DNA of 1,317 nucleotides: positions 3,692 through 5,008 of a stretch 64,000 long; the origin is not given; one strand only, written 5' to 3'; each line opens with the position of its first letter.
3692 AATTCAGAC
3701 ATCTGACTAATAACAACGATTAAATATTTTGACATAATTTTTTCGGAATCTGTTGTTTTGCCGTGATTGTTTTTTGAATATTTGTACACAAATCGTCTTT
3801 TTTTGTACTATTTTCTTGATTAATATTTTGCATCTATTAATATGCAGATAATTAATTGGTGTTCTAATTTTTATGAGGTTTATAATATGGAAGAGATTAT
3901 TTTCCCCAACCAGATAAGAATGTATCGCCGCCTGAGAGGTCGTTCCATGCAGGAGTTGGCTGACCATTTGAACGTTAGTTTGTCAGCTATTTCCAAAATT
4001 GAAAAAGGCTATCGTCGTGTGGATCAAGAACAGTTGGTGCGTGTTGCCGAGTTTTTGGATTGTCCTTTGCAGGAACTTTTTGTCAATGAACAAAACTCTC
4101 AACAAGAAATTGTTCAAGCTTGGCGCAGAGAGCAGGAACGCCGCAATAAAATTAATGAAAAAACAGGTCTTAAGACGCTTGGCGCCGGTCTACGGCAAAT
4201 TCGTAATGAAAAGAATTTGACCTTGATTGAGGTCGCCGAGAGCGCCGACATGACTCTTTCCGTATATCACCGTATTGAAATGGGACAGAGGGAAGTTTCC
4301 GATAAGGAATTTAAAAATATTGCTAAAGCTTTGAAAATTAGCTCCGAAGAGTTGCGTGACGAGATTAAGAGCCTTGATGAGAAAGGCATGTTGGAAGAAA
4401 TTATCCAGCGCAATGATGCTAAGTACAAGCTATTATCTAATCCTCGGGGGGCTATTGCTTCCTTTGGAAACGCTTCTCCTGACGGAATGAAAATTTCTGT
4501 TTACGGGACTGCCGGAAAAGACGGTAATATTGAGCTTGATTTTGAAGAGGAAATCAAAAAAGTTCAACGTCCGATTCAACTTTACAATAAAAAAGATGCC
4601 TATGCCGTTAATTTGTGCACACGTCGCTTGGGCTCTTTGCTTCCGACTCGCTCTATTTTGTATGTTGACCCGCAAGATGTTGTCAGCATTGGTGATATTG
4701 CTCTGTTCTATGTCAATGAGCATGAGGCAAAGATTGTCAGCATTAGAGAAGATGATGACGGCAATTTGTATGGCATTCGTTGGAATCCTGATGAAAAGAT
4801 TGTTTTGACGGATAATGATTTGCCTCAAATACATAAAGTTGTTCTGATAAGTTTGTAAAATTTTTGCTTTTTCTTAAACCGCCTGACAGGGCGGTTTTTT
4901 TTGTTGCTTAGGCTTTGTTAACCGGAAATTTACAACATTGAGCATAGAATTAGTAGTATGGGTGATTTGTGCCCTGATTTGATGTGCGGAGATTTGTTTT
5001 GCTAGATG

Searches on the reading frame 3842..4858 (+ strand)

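Call 15: search_protein_families(library=pfam, proteins=[window:3842-4858:+], max_evalue=0.01)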
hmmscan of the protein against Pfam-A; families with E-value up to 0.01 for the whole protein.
window:3842-4858:+ (338 aa): 9 families
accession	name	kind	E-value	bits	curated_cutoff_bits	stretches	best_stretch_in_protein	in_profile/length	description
PF01381.28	HTH_3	-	9e-28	96.5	23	2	25-79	1-55/55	Helix-turn-helix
PF13560.12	HTH_31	-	2.6e-18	66.5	27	2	24-78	5-60/64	Helix-turn-helix domain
PF12844.13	HTH_19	-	2.6e-13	50.1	30.2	2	117-171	4-58/64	Helix-turn-helix domain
PF13443.12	HTH_26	-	1.8e-08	34.9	22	1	25-81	2-59/63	Cro/C1-type HTH DNA-binding domain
PF04545.22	Sigma70_r4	-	6.6e-06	26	24.1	1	27-55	15-42/50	Sigma-70, region 4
PF13413.12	HTH_25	-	3.5e-05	24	24.6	0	26-56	3-33/62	Helix-turn-helix domain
PF07022.19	Phage_CI_repr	-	0.00022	21.9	22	1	27-84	6-62/65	Bacteriophage CI repressor helix-turn-helix domain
PF08279.18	HTH_11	-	0.00047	20.4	25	0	27-52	8-34/55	HTH domain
PF12840.13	HTH_20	-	0.0043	17.4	27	0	22-51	4-36/51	Helix-turn-helix domain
